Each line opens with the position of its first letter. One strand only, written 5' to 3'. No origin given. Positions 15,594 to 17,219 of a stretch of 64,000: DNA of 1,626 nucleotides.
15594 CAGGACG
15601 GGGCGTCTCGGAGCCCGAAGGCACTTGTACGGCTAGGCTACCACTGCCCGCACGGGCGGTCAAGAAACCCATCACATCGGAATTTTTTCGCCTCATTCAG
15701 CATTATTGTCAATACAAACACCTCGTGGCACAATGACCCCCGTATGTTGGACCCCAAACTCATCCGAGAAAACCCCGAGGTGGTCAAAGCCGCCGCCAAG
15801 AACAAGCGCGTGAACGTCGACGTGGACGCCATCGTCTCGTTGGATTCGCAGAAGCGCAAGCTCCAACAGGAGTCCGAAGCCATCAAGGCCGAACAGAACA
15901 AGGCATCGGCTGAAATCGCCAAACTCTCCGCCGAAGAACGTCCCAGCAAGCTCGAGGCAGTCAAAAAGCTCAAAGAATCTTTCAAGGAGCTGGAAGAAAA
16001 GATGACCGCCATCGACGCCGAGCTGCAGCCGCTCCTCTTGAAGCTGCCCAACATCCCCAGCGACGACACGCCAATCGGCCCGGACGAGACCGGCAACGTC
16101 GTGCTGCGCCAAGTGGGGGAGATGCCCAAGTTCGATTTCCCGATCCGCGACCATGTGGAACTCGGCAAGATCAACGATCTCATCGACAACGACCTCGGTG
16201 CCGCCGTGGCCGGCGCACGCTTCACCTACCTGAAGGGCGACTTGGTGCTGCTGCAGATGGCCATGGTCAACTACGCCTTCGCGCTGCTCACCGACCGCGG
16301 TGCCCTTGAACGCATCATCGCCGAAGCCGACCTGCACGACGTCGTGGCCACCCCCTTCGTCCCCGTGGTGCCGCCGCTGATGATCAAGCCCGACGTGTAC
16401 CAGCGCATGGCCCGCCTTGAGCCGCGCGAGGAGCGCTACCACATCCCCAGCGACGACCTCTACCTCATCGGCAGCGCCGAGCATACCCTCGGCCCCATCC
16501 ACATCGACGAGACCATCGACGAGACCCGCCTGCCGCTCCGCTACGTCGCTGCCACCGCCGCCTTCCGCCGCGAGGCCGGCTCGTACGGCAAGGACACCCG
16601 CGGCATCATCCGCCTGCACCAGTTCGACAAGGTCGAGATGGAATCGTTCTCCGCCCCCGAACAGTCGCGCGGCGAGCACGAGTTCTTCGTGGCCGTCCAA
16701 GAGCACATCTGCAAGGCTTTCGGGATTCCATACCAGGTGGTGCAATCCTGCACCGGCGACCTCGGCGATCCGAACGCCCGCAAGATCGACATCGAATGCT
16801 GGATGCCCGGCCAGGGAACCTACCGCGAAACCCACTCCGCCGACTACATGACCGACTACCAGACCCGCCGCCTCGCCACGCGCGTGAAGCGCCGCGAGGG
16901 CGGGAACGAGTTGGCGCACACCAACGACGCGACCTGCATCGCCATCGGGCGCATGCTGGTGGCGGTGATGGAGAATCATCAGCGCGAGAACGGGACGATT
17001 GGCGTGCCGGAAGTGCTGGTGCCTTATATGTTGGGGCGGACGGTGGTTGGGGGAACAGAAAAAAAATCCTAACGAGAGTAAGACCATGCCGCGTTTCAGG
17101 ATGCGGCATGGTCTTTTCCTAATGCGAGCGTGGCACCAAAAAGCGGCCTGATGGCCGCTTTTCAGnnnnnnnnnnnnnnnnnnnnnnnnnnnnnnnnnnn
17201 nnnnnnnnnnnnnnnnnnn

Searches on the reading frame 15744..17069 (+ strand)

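Call 99: search_protein_families(library=pfam, proteins=[window:15744-17069:+], max_evalue=0.00001)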
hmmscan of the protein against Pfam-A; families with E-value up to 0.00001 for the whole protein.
window:15744-17069:+ (442 aa): 2 families
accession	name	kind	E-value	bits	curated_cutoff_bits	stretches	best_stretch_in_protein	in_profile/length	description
PF00587.30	tRNA-synt_2b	-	3e-31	109.3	29.3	1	237-412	9-179/179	tRNA synthetase class II core domain (G, H, P, S and T)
PF02403.27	Seryl_tRNA_N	-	2.6e-27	95.6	28.2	1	1-105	1-108/108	Seryl-tRNA synthetase N-terminal domain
